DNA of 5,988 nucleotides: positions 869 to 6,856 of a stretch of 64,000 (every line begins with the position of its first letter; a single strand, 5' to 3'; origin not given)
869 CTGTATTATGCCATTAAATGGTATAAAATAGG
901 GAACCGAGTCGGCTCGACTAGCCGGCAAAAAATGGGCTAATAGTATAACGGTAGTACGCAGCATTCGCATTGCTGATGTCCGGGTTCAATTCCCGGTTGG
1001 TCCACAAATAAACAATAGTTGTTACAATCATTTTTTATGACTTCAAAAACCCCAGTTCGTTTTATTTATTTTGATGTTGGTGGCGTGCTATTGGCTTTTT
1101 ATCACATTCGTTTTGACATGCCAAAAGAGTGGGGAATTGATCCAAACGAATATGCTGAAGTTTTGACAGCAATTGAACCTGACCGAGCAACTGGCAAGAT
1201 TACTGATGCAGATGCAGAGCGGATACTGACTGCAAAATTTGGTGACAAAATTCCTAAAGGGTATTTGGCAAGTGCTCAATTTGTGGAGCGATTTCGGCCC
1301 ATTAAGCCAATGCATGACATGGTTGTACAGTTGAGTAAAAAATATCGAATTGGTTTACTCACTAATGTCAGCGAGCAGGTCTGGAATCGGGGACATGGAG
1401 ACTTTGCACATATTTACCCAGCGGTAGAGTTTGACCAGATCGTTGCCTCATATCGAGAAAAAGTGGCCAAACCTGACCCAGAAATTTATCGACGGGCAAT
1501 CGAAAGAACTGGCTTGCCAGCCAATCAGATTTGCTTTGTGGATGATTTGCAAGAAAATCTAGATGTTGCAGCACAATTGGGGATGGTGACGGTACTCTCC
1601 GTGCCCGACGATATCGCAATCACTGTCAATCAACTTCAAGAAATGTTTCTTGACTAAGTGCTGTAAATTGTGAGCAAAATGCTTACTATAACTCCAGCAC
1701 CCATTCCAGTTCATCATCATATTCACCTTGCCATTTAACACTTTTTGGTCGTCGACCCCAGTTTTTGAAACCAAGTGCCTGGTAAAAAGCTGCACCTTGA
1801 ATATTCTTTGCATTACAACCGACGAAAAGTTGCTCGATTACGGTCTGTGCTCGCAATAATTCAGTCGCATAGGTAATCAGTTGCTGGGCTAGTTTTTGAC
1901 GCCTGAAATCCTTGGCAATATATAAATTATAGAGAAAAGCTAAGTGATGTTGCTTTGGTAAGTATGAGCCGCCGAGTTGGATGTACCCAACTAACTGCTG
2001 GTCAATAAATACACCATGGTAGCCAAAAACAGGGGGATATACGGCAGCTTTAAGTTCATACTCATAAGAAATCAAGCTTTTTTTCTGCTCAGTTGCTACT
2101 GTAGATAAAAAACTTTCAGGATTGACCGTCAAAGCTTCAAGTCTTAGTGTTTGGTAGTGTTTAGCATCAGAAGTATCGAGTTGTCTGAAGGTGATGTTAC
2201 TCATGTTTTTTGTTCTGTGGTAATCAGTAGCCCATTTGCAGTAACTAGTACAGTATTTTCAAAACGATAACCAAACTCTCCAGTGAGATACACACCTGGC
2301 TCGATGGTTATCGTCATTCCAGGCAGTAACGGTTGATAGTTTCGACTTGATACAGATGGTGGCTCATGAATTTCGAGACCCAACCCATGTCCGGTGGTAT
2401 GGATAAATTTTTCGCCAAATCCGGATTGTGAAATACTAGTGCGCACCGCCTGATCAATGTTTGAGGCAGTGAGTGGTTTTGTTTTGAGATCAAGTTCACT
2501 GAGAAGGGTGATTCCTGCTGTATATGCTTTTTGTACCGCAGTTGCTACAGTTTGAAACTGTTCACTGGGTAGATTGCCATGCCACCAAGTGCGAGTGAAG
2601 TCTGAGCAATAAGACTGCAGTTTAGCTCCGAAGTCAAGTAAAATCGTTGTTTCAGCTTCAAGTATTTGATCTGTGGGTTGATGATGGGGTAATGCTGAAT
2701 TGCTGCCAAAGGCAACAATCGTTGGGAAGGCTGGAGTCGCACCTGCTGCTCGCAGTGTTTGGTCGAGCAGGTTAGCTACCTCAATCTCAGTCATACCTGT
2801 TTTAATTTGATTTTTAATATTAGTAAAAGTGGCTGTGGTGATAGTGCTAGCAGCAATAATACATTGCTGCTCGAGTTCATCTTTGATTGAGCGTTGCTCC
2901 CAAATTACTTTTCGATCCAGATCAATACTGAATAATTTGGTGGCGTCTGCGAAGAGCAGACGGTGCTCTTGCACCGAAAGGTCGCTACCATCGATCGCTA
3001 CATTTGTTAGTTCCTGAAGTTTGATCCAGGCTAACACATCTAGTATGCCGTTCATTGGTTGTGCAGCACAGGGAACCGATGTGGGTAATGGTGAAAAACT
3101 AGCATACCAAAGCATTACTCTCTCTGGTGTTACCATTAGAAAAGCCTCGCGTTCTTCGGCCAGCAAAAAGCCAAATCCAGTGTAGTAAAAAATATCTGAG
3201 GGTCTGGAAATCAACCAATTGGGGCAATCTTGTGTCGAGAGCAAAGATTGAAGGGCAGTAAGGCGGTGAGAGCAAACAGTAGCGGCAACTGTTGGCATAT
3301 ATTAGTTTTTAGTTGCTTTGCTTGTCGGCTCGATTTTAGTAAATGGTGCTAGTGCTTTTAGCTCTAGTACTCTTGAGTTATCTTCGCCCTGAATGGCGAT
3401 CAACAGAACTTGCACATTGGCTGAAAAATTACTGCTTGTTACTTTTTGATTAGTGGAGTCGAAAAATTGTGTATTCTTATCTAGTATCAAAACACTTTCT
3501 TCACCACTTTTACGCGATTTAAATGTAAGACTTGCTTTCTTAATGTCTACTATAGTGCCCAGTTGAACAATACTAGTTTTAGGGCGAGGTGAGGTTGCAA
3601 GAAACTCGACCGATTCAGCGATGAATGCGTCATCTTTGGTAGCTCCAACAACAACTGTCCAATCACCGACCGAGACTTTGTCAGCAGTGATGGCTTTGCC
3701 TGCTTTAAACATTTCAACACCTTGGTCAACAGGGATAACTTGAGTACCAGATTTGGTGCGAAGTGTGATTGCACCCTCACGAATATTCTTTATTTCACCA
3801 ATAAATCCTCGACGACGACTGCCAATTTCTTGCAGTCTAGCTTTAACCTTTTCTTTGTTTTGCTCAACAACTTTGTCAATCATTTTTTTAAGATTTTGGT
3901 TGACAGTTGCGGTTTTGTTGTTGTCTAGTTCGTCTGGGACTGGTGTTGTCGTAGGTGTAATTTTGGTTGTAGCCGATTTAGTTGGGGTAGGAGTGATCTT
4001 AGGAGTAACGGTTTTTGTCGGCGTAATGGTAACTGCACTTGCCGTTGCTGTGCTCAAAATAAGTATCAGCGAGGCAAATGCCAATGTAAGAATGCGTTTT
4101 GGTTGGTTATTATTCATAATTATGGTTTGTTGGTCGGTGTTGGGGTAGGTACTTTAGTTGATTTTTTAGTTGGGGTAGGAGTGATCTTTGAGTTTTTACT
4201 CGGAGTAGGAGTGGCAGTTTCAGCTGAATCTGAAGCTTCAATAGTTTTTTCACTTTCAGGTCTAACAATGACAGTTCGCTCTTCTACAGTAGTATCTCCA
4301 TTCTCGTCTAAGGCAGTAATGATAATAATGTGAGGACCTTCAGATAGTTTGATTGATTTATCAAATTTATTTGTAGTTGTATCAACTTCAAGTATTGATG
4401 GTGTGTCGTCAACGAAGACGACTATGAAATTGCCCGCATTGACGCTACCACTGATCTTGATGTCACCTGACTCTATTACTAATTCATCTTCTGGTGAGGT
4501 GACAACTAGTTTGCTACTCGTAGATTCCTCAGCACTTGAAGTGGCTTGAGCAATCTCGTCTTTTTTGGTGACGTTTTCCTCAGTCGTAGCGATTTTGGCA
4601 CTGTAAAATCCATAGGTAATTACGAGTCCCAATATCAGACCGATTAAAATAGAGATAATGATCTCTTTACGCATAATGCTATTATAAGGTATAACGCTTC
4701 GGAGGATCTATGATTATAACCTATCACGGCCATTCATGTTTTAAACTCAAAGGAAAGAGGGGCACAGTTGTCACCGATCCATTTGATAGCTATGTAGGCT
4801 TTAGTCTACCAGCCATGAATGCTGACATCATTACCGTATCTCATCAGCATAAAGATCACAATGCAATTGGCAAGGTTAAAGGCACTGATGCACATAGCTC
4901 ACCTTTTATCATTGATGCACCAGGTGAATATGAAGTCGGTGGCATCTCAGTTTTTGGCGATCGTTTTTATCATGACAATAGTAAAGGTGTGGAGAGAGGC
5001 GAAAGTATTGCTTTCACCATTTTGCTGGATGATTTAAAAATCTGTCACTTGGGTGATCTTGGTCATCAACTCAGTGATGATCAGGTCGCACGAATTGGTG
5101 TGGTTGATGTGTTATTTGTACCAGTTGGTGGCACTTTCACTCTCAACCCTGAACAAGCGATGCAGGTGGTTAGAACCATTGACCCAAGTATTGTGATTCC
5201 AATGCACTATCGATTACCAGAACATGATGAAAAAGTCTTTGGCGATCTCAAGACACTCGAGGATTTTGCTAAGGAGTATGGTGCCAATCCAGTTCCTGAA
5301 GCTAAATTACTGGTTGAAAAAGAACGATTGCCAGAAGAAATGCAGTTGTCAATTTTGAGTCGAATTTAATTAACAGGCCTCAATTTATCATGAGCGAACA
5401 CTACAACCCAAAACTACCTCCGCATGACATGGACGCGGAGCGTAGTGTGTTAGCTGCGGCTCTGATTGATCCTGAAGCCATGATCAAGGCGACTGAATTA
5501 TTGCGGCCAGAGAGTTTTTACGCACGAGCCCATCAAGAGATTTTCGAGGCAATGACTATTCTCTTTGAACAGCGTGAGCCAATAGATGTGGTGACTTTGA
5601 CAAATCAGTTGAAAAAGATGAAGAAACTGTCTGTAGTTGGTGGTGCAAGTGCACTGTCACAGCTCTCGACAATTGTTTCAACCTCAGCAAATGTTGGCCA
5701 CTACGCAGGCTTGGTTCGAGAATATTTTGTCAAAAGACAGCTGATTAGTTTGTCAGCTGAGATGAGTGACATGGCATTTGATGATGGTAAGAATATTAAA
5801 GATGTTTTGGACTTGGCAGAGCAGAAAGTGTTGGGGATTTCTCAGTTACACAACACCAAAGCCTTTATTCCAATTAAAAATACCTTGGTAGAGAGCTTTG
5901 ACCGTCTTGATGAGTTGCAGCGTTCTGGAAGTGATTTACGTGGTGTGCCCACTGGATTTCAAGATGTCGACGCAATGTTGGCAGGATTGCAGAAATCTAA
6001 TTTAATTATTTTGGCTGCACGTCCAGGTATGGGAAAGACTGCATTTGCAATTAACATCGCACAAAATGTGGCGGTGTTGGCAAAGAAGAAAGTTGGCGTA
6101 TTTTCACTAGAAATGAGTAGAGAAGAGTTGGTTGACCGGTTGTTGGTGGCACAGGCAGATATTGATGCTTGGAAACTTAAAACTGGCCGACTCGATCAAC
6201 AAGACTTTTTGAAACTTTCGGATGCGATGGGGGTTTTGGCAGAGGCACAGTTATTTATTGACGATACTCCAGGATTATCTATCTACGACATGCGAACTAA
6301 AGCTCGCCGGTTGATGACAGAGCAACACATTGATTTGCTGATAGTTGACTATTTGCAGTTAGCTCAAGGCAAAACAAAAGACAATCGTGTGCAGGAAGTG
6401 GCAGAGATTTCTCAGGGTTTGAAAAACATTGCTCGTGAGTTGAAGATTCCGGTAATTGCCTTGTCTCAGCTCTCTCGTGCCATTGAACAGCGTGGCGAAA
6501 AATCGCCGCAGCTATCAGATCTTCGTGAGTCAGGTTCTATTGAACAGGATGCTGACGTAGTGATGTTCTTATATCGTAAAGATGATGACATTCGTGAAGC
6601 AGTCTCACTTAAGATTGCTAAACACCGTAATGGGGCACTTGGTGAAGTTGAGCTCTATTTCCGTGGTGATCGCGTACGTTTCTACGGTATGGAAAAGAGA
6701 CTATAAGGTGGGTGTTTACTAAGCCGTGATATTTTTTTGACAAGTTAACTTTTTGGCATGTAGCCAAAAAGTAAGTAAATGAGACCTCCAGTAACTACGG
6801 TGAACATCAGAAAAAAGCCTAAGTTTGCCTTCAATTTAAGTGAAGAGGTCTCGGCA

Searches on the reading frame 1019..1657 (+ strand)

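Call 65: search_protein_families(library=pfam, proteins=[window:1019-1657:+], max_evalue=0.00001)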
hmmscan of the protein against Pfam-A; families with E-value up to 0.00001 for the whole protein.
window:1019-1657:+ (212 aa): 2 families
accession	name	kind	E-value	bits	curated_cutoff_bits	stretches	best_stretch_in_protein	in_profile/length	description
PF00702.32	Hydrolase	-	1.4e-10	42.3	26.4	1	18-188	6-191/191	haloacid dehalogenase-like hydrolase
PF13419.12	HAD_2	-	3.4e-09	37.5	23.8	1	90-192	76-176/178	Haloacid dehalogenase-like hydrolase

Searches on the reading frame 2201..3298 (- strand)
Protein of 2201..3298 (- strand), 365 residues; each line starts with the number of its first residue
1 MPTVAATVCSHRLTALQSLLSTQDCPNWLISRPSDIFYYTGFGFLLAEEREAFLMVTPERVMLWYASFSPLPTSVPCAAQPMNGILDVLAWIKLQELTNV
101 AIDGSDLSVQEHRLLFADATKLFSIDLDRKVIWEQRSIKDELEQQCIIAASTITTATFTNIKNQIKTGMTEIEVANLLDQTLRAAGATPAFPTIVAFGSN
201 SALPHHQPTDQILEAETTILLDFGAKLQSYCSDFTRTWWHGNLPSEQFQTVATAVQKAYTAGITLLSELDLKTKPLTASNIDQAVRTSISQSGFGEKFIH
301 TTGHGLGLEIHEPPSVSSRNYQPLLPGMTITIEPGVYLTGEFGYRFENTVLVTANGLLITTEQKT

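Call 65: search_protein_families(library=pfam, proteins=[window:2201-3298:-], max_evalue=0.00001)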
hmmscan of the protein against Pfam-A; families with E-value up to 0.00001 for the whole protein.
window:2201-3298:- (365 aa): 2 families
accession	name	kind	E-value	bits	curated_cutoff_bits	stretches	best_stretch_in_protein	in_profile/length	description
PF00557.29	Peptidase_M24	-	5.7e-57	193.3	23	1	146-354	2-208/208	Metallopeptidase family M24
PF01321.24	Creatinase_N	-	3e-06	28.2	22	0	12-115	1-106/128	Creatinase/Prolidase N-terminal domain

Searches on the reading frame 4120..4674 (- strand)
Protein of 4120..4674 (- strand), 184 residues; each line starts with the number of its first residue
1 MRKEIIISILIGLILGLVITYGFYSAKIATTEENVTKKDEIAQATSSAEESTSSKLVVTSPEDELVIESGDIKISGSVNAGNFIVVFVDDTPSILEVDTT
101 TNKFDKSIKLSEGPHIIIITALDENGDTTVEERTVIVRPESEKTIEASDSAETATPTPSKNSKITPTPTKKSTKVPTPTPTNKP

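Call 65: search_protein_families(library=pfam, proteins=[window:4120-4674:-], max_evalue=0.00001)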
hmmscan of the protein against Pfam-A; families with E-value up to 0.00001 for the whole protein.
window:4120-4674:- (184 aa): 1 family
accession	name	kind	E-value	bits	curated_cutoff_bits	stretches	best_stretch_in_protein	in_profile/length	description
PF09136.16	Glucodextran_B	-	5.1e-07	30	27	1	55-137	2-81/83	Glucodextranase, domain B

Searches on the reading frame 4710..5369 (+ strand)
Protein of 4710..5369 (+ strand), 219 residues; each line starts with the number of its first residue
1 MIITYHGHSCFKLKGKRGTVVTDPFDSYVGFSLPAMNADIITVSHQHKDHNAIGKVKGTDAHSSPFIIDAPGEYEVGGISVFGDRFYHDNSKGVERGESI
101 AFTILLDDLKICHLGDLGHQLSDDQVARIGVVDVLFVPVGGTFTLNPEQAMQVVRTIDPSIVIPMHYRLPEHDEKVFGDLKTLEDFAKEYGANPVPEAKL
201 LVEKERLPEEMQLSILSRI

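Call 65: search_protein_families(library=pfam, proteins=[window:4710-5369:+], max_evalue=0.00001)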
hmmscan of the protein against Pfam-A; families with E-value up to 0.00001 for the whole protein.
window:4710-5369:+ (219 aa): 2 families
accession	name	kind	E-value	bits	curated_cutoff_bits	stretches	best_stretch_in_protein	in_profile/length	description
PF13483.12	Lactamase_B_3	-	1e-49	169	24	1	3-166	2-160/160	Beta-lactamase superfamily domain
PF12706.13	Lactamase_B_2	-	3.9e-10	40.1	27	1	68-167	90-200/200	Beta-lactamase superfamily domain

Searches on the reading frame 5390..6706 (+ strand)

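Call 65: search_protein_families(library=pfam, proteins=[window:5390-6706:+], max_evalue=0.00001)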
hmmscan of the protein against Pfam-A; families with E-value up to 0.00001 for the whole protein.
window:5390-6706:+ (438 aa): 3 families
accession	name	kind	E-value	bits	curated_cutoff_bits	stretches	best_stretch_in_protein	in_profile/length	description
PF03796.21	DnaB_C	-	1.2e-100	336.6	27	1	185-431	1-253/255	DnaB-like helicase C terminal domain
PF00772.26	DnaB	-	2.8e-31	108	23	1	10-111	2-103/103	DnaB-like helicase N terminal domain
PF13481.12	AAA_25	-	2.5e-15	57.1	27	1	181-361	10-190/195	AAA domain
